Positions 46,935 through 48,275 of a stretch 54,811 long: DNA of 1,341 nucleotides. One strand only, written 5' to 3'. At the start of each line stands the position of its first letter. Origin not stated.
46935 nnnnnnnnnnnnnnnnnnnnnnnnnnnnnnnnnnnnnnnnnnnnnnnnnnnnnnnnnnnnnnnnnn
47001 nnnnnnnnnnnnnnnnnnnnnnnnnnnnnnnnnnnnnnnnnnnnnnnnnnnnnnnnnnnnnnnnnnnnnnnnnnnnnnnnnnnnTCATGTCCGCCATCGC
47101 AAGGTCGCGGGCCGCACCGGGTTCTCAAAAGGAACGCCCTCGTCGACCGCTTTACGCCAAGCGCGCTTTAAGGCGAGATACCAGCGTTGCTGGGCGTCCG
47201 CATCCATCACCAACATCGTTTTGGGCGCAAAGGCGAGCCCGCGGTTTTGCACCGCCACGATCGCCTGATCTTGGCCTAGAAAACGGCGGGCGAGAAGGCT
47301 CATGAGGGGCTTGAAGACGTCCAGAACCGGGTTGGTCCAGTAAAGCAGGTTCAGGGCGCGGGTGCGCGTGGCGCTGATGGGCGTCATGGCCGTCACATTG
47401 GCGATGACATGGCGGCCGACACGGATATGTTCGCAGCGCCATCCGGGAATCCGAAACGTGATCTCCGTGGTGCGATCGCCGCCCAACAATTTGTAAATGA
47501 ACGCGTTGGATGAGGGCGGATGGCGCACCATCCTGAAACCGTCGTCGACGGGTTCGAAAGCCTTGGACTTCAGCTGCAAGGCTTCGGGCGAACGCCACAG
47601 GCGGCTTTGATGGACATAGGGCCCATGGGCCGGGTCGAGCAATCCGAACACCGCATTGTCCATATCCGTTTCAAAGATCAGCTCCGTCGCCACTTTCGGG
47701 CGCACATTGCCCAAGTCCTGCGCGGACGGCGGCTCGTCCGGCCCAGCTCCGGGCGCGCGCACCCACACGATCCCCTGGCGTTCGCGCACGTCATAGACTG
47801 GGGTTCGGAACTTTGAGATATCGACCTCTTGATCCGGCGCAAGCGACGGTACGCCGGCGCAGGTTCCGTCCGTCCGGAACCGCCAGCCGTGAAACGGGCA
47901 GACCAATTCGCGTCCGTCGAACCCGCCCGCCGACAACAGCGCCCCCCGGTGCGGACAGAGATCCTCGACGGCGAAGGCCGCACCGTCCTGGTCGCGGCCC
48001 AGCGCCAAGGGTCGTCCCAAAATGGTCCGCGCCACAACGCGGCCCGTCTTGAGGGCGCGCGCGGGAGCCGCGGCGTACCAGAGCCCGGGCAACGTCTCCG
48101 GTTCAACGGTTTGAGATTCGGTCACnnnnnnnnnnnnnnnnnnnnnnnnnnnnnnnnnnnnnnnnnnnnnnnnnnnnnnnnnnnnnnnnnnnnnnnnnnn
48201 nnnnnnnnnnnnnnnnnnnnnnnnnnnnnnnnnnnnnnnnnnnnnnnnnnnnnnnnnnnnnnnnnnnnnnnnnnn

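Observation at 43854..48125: Translationally coupled Rieske oxygenase - sulfotransferase - PON-like propeller - SDR epimerase/dehydratase string appended to the cca operon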

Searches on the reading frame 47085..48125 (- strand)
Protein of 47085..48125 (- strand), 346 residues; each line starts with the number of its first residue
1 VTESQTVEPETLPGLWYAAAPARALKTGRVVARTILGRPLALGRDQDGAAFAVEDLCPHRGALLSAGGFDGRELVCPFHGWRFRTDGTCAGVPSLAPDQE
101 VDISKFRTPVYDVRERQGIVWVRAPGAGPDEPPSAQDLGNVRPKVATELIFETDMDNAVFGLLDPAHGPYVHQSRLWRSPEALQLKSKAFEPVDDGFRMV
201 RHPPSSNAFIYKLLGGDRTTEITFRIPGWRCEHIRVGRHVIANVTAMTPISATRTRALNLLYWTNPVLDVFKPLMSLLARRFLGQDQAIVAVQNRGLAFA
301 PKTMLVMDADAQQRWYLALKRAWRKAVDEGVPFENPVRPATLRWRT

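Call 5: search_protein_families(library=pfam, proteins=[window:47085-48125:-], max_evalue=0.01)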
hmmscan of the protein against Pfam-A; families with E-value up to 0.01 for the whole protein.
window:47085-48125:- (346 aa): 3 families
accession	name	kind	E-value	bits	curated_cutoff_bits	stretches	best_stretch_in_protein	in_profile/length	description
PF00355.32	Rieske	-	7.1e-22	77.6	20.3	1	16-97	2-83/88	Rieske [2Fe-2S] domain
PF19112.6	VanA_C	-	2.1e-06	28.5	23.5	1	162-322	12-189/193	Vanillate O-demethylase oxygenase C-terminal domain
PF13806.12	Rieske_2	-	3.6e-05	24.1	27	1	16-123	2-104/104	Rieske-like [2Fe-2S] domain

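Call 6: search_protein_families(library=ncbifam, proteins=[window:47085-48125:-], max_evalue=0.01)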
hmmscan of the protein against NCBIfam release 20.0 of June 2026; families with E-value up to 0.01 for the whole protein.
window:47085-48125:- (346 aa): 12 families
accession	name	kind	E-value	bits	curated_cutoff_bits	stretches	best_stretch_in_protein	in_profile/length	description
NF052579.1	BetMthstMoxSdmAMthl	equivalog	2.8e-19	69.3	600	1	15-126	17-127/351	4beta-methylsterol monooxygenase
NF041683.1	ant_diox_AndAb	equivalog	1.5e-07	31.5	150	1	16-83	2-68/100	anthranilate 1,2-dioxygenase ferredoxin subunit AndAb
TIGR02378.1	nirD_assim_sml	equivalog_domain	3.5e-06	27.1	74.65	1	35-123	21-104/105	nitrite reductase small subunit NirD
TIGR03229.1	benzo_1_2_benA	equivalog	4.1e-06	25.9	780.95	1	34-89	57-114/433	benzoate 1,2-dioxygenase large subunit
TIGR03228.1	anthran_1_2_A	equivalog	1.2e-05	24.2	671.9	1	32-92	56-117/438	anthranilate 1,2-dioxygenase large subunit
NF042946.1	3PPDioc_HcaE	equivalog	0.00011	21.3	830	1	27-94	51-119/450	3-phenylpropionate/cinnamic acid dioxygenase subunit alpha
NF058607.1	GlBtMonoOxGbcA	equivalog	0.00011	20.8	670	1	28-123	69-164/420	glycine betaine monooxygenase oxygenase subunit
NF007422.0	PRK09965.1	equivalog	0.00059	19.9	113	1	45-97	30-83/106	bifunctional 3-phenylpropionate/cinnamic acid dioxygenase ferredoxin subunit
TIGR02377.1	MocE_fam_FeS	subfamily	0.0008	19.4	136.15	1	18-84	4-70/101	MocE family 2Fe-2S type ferredoxin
NF041684.1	ant_diox_AndAc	equivalog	0.001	17.8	750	1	38-93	70-126/418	anthranilate 1,2-dioxygenase large subunit AndAc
NF041174.1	SDX_Thmprot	equivalog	0.0036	17.4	170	1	41-122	27-107/109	sulredoxin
NF042948.2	3PPDioc_HcaC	equivalog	0.0047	17.2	150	1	45-85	31-72/105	3-phenylpropionate/cinnamic acid dioxygenase ferredoxin subunit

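Call 23: find_homologous_proteins(query=window:47085-48125:-)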
Query window:47085-48125:- (346 aa): 1149 proteins with E <= 0.001 among 7291 candidates; the best 120 are listed.
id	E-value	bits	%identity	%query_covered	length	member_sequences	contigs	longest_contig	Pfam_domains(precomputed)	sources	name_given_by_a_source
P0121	4.2e-236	801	100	100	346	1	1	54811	PF00355.33,PF19112.7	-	-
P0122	5.7e-147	508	64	97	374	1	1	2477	PF00355.33,PF19112.7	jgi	jgi:phenylpropionate dioxygenase-like ring-hydroxylating dioxygenase large terminal subunit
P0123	9.8e-134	464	59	99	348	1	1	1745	PF00355.33,PF19112.7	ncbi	ncbi:MAG: aromatic ring-hydroxylating dioxygenase subunit alpha [Pseudomonadota bacterium]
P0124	2.9e-133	463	60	97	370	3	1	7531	PF00355.33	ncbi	ncbi:MAG: aromatic ring-hydroxylating dioxygenase subunit alpha [Pseudomonadota bacterium]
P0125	1.2e-130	454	59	99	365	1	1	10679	PF00355.33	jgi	-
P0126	5.9e-127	442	56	97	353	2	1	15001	PF00355.33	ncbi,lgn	ncbi:MAG: aromatic ring-hydroxylating dioxygenase subunit alpha [Pseudomonadota bacterium]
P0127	7.0e-126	438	55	97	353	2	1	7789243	PF00355.33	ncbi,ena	-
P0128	3.5e-125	436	58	97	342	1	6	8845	PF00355.33,PF19112.7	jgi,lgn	jgi:phenylpropionate dioxygenase-like ring-hydroxylating dioxygenase large terminal subunit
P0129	1.3e-124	434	56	97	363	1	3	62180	PF00355.33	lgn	-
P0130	3.1e-124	433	55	97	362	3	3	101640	PF00355.33,PF19112.7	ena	-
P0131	4.0e-124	433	57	97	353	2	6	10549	PF00355.33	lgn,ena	-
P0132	1.1e-123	431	55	97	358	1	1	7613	PF00355.33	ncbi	ncbi:MAG: aromatic ring-hydroxylating dioxygenase subunit alpha [Parvularculaceae bacterium]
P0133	2.7e-123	430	56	97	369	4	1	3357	PF00355.33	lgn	-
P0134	5.7e-122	425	53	97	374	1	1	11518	PF00355.33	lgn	-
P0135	1.1e-121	425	54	97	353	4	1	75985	PF00355.33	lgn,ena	-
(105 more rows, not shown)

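Call 24: find_encoding_contigs(protein=P0132, flank=8000, max_places=3)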
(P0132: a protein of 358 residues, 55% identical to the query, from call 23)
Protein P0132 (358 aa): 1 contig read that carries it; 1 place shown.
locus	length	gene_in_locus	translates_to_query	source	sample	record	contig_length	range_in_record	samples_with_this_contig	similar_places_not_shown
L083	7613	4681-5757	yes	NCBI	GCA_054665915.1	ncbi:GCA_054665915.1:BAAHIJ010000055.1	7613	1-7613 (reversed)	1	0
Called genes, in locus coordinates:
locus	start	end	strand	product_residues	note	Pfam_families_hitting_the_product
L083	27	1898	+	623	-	PF01343:Peptidase_S49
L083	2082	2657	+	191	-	PF06938:DUF1285_N, PF21028:DUF1285_C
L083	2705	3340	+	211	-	PF00293:NUDIX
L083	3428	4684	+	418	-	PF01743:PolyA_pol, PF12627:PolyA_pol_RNAbd (weak)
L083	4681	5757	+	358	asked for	PF00355:Rieske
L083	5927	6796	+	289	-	-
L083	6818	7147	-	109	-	-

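Call 25: find_encoding_contigs(protein=P0126, flank=8000, max_places=3)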
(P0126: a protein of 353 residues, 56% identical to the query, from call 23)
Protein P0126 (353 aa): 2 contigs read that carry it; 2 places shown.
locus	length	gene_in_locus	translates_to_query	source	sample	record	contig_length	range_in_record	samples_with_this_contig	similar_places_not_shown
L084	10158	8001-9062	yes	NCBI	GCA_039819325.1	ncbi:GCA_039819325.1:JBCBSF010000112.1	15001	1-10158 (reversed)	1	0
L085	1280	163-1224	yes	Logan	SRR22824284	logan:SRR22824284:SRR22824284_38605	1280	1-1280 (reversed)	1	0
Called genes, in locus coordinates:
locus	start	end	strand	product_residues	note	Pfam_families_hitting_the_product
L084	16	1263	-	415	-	PF07690:MFS_1, PF12832:MFS_1_like, PF07690:MFS_1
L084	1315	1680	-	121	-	PF16998:17kDa_Anti_2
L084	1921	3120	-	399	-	PF01053:Cys_Met_Meta_PP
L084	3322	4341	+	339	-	PF00497:SBP_bac_3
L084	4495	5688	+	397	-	PF00528:BPD_transp_1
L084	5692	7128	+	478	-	PF00528:BPD_transp_1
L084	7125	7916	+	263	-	PF02463:SMC_N (faint), PF00005:ABC_tran, PF13304:AAA_21 (weak)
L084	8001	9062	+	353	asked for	PF00355:Rieske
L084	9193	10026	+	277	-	PF12146:Hydrolase_4, PF00561:Abhydrolase_1, PF12697:Abhydrolase_6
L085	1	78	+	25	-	?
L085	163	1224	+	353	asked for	PF00355:Rieske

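Call 26: find_encoding_contigs(protein=P0127, flank=8000, max_places=3)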
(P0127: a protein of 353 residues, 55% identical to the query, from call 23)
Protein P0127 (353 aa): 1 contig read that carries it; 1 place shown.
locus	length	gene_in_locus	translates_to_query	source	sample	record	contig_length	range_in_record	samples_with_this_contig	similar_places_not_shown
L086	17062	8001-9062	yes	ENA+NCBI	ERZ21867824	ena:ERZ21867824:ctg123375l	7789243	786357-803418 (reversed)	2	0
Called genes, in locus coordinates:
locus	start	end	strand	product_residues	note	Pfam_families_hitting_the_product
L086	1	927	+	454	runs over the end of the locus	PF07690:MFS_1, PF13000:Acatn, PF07690:MFS_1 (weak)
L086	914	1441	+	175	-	PF01661:Macro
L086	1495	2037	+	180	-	PF13302:Acetyltransf_3, PF00583:Acetyltransf_1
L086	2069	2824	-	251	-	PF01048:PNP_UDP_1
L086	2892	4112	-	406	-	PF07690:MFS_1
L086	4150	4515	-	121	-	PF16998:17kDa_Anti_2 (weak)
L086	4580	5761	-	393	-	PF01053:Cys_Met_Meta_PP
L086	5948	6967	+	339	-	PF00497:SBP_bac_3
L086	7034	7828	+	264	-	PF13555:AAA_29 (weak), PF00005:ABC_tran, PF02463:SMC_N (faint), PF13304:AAA_21 (weak)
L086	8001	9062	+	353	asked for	PF00355:Rieske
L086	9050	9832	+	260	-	PF20408:Abhydrolase_11 (faint), PF00561:Abhydrolase_1, PF12146:Hydrolase_4, PF12697:Abhydrolase_6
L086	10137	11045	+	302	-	PF00106:adh_short, PF08659:KR (faint), PF13561:adh_short_C2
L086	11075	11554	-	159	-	PF00210:Ferritin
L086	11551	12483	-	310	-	PF01545:Cation_efflux, PF16916:ZT_dimer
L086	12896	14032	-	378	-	PF00155:Aminotran_1_2, PF00266:Aminotran_5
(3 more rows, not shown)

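Call 28: find_related_loci(query=A2, collection=metagenome_contigs, flank=8000)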
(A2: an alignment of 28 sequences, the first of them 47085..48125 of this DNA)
Query A2 (346 aa) in metagenome_contigs; peptide patterns used: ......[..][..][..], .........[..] (x = any residue, [..] = any of these).
600 stretches matched a pattern (row limit reached: there are more); 524 encode a relative of the query (tblastn E <= 1e-3); the best 80 are kept; 80 distinct loci.
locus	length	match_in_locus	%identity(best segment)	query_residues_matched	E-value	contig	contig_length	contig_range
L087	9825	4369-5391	53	12-346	1e-121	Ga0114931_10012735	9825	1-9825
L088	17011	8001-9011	51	12-346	6e-114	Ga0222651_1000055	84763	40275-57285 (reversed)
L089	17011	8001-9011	50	12-346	6e-111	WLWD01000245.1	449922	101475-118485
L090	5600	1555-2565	50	12-346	3e-111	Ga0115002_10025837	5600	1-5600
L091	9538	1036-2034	51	16-346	2e-108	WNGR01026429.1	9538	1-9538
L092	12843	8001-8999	51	16-346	1e-107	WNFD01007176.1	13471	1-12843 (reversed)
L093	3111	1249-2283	49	8-346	3e-110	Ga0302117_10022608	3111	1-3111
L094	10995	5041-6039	51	16-346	3e-107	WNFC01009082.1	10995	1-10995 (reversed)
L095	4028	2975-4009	49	8-346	3e-108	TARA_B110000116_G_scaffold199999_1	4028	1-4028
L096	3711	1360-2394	49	8-346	8e-109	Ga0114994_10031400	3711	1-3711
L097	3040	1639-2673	49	8-346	2e-108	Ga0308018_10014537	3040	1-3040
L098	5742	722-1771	49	2-346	5e-105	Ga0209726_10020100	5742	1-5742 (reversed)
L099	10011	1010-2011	49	15-346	7e-104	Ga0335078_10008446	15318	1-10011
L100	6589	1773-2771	49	16-346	9e-104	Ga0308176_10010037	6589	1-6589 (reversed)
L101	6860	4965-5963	49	16-346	1e-103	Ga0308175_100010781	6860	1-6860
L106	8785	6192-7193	49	16-346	3e-103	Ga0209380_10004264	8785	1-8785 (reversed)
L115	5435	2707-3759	47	1-346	2e-101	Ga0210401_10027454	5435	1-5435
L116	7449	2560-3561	49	16-346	2e-101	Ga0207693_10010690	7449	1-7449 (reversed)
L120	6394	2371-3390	47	9-346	8e-101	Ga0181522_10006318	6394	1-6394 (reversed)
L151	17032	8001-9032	47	3-346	4e-99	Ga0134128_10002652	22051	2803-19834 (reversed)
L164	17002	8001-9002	48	16-346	2e-98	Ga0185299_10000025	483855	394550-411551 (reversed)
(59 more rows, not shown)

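Call 30: search_solved_structures(query=A2, max_evalue=0.001)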
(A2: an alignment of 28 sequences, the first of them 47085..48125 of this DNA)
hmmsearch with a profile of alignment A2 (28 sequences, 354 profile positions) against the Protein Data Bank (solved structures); distinct sequences matched with E-value up to 0.001: 63 (the best 60 are shown).
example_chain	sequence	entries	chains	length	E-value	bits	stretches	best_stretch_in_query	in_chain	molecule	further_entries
6wn3_A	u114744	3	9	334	2.7e-28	102.2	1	10-280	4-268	SxtT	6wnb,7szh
6wnc_A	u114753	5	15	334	3.4e-28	101.8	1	10-273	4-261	SxtDIOX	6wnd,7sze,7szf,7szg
7qwt_A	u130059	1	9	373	1.5e-24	89.8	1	12-184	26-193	Rieske (2Fe-2S) domain protein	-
9ina_A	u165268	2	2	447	2.5e-23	85.8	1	12-198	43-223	Rieske (2Fe-2S) domain protein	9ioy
3gb4_A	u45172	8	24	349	4.3e-23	85.1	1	12-183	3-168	DdmC | Dicamba O-demethylase, oxygenase component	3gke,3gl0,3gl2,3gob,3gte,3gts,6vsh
7fhr_A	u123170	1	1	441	5.2e-23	84.8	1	23-182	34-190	Putative Phthalate 4,5-dioxygenase, subunit alpha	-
6icp_A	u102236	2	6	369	2.8e-20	75.8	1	8-132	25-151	Methylxanthine N1-demethylase NdmA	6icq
6ick_A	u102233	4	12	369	5.3e-20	74.9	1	8-132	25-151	Methylxanthine N1-demethylase NdmA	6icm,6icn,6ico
7fjl_A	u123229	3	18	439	3e-17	65.8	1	37-184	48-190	Rieske (2Fe-2S) domain protein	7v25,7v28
1z01_A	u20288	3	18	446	3.8e-17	65.5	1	15-135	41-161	2-oxo-1,2-dihydroquinoline 8-monooxygenase, oxygenase component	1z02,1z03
6icl_A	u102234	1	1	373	5.9e-17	64.9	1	8-185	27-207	Methylxanthine N3-demethylase NdmB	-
4nb9_A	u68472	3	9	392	2.6e-16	62.7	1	14-187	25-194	Terminal oxygenase component of carbazole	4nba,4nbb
1ww9_A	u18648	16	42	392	2.7e-16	62.7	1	14-187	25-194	terminal oxygenase component of carbazole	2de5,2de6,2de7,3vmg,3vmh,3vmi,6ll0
4nbf_A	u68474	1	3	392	2.8e-16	62.7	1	14-187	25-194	Terminal oxygenase component of carbazole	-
4nb8_A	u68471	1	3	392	2.8e-16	62.6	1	14-187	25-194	Terminal oxygenase component of carbazole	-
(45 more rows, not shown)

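Call 45: search_protein_families(library=pfam, proteins=[L115:1735-2637:+, L120:672-1634:-, L106:5553-6041:+, L151:10306-11337:-, L116:3767-4696:-, L120:3432-3857:+, L164:10115-10978:-, L083:5927-6796:+], max_evalue=0.001)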
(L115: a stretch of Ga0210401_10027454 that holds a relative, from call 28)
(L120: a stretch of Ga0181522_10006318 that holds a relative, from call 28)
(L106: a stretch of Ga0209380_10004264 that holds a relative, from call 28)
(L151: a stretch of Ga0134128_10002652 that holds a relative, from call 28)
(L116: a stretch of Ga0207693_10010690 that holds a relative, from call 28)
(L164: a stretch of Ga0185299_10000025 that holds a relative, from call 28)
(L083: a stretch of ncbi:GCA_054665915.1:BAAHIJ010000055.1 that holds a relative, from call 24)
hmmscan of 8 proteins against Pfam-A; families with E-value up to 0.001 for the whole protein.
L115:1735-2637:+ (300 aa): 0 families

L120:672-1634:- (320 aa): 2 families
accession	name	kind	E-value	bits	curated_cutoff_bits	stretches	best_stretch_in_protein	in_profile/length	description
PF06574.18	FAD_syn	-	4.5e-49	166.7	27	1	16-168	5-157/158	FAD synthetase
PF01687.23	Flavokinase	-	8.1e-32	110.5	19.6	1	187-311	1-123/124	Riboflavin kinase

L106:5553-6041:+ (162 aa): 0 families

L151:10306-11337:- (343 aa): 1 family
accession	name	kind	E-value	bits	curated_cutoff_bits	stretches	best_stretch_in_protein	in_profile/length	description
PF02653.21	BPD_transp_2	-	6.4e-39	134.2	26.8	1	47-305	6-267/269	Branched-chain amino acid transport system / permease component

L116:3767-4696:- (309 aa): 0 families

L120:3432-3857:+ (141 aa): 1 family
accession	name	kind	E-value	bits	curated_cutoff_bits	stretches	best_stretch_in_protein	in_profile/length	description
PF01502.23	PRA-CH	-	1e-36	125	27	1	44-116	1-73/74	Phosphoribosyl-AMP cyclohydrolase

L164:10115-10978:- (287 aa): 1 family
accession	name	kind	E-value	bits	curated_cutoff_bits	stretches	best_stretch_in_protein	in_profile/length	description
PF00582.32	Usp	-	2.9e-07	31.6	24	1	231-287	85-141/141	Universal stress protein family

L083:5927-6796:+ (289 aa): 0 families

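Call 68: find_encoding_contigs(protein=P0122, flank=5000, max_places=3)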
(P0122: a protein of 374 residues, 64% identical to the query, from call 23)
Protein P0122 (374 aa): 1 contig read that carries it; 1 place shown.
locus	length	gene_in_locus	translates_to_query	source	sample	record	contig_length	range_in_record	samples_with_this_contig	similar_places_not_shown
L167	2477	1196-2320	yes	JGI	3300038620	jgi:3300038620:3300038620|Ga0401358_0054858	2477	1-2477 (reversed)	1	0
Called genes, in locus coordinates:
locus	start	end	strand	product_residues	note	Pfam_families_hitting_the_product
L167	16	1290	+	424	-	PF01743:PolyA_pol, PF12627:PolyA_pol_RNAbd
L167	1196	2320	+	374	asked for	PF00355:Rieske, PF19112:VanA_C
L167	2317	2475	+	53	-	?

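Call 69: find_encoding_contigs(protein=P0124, flank=8000, max_places=3)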
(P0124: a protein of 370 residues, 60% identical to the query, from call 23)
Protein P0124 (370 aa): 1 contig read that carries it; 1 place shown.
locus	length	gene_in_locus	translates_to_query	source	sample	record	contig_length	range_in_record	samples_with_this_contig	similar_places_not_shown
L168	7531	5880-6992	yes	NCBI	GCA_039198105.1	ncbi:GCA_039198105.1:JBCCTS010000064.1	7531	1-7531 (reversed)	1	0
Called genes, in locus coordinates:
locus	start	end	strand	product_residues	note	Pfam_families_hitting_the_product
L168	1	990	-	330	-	PF20030:bpMoxR, PF07726:AAA_3, PF07728:AAA_5, PF17863:AAA_lid_2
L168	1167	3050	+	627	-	PF01343:Peptidase_S49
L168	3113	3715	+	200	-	PF06938:DUF1285_N, PF21028:DUF1285_C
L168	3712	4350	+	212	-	PF00293:NUDIX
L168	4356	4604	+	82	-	-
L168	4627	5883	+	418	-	PF01743:PolyA_pol, PF12627:PolyA_pol_RNAbd (weak)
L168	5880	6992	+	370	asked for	PF00355:Rieske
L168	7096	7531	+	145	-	?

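Call 70: find_encoding_contigs(protein=P0125, flank=8000, max_places=3)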
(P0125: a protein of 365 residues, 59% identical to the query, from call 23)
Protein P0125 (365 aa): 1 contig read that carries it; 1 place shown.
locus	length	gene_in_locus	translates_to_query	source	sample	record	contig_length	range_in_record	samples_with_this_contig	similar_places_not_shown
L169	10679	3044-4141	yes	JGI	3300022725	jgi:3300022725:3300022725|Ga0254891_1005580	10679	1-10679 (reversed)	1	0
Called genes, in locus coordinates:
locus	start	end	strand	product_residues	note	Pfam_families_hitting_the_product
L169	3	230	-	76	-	?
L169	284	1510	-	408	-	PF00067:p450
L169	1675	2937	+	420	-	PF01743:PolyA_pol, PF12627:PolyA_pol_RNAbd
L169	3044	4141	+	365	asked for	PF00355:Rieske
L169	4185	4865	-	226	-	PF01738:DLH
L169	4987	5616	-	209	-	PF01545:Cation_efflux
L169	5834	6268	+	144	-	PF00376:MerR, PF13411:MerR_1, PF09278:MerR-DNA-bind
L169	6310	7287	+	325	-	PF00753:Lactamase_B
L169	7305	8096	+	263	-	PF03883:H2O2_YaaD, PF21818:DUF6884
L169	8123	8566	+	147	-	PF13302:Acetyltransf_3 (weak), PF00583:Acetyltransf_1, PF13673:Acetyltransf_10, PF13508:Acetyltransf_7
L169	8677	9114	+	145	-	PF11014:DUF2852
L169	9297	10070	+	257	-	PF02698:DUF218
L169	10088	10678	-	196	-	?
